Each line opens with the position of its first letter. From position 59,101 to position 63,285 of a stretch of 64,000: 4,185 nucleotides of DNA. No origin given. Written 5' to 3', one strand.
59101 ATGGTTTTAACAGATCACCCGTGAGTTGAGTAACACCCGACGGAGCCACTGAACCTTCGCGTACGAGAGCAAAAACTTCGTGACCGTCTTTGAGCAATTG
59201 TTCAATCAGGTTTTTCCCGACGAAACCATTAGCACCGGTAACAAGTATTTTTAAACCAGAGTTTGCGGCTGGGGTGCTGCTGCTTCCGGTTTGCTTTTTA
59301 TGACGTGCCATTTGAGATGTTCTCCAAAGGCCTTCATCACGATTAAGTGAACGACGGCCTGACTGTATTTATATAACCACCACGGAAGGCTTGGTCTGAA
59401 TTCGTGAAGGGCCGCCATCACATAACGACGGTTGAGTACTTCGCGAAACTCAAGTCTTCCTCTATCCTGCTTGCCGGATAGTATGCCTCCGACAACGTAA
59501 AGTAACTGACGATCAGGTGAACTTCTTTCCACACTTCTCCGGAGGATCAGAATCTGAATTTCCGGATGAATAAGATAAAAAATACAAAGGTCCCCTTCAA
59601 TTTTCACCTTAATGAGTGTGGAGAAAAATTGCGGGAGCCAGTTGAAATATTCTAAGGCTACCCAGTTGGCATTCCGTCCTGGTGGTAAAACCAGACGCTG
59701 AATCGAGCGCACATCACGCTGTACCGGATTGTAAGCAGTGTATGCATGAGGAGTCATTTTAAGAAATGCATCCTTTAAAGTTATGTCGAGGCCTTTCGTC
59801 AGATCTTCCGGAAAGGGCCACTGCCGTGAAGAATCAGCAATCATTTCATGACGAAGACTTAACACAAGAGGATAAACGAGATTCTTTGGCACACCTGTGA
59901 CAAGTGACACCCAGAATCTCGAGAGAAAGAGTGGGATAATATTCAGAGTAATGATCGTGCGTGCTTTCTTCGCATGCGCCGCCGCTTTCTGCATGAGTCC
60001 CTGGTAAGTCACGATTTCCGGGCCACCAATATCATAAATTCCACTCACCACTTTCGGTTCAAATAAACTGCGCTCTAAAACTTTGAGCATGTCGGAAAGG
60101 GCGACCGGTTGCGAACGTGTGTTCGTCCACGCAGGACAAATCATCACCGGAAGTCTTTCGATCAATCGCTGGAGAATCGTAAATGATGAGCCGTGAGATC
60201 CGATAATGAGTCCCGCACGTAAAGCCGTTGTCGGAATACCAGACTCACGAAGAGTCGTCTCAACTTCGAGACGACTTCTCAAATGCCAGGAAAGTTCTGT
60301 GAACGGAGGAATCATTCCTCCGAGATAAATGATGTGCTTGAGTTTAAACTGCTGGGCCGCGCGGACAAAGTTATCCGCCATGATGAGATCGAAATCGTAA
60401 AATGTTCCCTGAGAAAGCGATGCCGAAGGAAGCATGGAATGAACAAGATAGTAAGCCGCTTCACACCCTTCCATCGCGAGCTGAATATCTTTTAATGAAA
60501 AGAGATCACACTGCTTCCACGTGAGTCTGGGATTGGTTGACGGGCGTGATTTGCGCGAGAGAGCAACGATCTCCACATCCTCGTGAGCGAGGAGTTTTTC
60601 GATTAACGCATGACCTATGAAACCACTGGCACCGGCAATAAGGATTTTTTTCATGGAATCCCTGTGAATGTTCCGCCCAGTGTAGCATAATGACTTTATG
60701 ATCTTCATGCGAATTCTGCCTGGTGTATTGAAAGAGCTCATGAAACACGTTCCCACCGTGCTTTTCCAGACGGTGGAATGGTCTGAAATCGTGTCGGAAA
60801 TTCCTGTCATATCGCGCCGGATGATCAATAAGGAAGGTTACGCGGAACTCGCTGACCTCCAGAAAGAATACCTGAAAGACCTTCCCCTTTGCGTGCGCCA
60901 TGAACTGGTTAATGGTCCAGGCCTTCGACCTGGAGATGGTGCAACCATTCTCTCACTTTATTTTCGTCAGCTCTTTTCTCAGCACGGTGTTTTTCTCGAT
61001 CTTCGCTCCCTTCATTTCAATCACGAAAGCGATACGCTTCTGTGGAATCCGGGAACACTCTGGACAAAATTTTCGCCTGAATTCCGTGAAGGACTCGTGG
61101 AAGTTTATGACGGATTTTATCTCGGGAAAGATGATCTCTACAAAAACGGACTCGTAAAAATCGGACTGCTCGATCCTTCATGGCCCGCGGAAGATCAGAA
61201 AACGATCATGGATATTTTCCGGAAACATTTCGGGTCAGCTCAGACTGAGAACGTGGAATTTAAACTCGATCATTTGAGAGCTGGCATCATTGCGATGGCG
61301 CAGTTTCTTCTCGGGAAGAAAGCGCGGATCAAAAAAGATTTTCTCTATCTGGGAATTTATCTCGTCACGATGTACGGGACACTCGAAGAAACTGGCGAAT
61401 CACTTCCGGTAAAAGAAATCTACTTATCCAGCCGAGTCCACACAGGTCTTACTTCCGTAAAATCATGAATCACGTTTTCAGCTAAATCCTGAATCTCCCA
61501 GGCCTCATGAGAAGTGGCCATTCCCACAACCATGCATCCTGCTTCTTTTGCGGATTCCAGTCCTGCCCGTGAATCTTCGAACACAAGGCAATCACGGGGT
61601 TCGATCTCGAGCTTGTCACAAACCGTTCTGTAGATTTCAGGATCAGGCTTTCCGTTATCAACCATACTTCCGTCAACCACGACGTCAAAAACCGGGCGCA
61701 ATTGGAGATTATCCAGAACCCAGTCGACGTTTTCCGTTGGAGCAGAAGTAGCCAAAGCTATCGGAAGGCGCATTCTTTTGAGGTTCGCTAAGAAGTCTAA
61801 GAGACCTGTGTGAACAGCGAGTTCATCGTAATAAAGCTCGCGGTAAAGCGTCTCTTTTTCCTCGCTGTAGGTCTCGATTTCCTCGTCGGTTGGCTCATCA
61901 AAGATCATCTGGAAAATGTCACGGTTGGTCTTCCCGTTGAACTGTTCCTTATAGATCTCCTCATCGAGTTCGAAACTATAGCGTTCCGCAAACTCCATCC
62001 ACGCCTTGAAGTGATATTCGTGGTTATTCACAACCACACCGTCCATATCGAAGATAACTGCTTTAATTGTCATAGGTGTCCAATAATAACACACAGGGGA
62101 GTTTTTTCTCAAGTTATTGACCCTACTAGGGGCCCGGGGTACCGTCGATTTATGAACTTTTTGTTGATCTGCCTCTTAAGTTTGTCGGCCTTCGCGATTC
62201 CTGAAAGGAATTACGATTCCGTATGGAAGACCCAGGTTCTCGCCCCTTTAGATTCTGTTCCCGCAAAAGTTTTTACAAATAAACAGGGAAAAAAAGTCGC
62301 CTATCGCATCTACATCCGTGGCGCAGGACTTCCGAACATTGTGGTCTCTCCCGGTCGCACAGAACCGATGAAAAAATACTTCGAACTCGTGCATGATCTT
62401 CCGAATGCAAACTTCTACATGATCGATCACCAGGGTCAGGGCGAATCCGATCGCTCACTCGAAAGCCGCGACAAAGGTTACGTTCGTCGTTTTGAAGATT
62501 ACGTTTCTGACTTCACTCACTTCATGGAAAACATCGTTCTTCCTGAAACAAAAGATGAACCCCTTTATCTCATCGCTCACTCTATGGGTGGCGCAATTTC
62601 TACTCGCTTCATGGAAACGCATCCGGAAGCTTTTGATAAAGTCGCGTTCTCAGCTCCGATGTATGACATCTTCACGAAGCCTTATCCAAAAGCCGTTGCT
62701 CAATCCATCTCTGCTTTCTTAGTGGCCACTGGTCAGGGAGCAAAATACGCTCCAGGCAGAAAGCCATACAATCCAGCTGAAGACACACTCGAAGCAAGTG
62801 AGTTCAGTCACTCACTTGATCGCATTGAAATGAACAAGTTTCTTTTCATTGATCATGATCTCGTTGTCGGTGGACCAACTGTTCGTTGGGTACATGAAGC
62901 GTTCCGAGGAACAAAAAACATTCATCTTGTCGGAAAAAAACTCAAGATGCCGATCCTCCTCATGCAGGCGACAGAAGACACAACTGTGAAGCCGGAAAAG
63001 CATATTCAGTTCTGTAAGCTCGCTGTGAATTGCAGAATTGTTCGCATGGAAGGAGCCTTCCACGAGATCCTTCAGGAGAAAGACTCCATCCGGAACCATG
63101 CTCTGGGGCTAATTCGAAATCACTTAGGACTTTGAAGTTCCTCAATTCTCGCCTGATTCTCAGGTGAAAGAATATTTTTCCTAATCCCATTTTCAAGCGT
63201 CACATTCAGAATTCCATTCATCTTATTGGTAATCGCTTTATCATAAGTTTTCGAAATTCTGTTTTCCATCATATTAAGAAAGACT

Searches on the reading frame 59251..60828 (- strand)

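Call 60: search_protein_families(library=pfam, proteins=[window:59251-60828:-], max_evalue=0.0001)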
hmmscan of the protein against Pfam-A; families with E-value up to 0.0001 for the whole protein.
window:59251-60828:- (525 aa): 5 families
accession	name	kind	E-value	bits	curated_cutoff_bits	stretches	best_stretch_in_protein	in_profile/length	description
PF13460.12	NAD_binding_10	-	2.1e-10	41.2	27.2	1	66-207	1-145/184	NAD(P)H-binding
PF01370.27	Epimerase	-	8.9e-10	38.8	20.9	1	62-171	1-115/240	NAD dependent epimerase/dehydratase family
PF05368.20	NmrA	-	3.9e-06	27.1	27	1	60-208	3-153/298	NmrA-like family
PF01073.25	3Beta_HSD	-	3.3e-05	23.5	22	1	63-169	1-114/280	3-beta hydroxysteroid dehydrogenase/isomerase family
PF07993.18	NAD_binding_4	-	3.5e-05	23.5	20.1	0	64-112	1-54/258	Male sterility protein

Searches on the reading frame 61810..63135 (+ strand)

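Call 60: search_protein_families(library=pfam, proteins=[window:61810-63135:+], max_evalue=0.0001)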
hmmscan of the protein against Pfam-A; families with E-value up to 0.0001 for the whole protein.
window:61810-63135:+ (441 aa): 3 families
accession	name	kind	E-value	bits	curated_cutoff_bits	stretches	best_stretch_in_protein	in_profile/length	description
PF12146.15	Hydrolase_4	-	3.9e-42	144.6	27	1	177-425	7-239/239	Serine aminopeptidase, S33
PF00561.26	Abhydrolase_1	-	1.2e-17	64.9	25.8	1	176-423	2-243/245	alpha/beta hydrolase fold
PF12697.13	Abhydrolase_6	-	1.2e-05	26.5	26.3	1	194-301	20-113/217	Alpha/beta hydrolase family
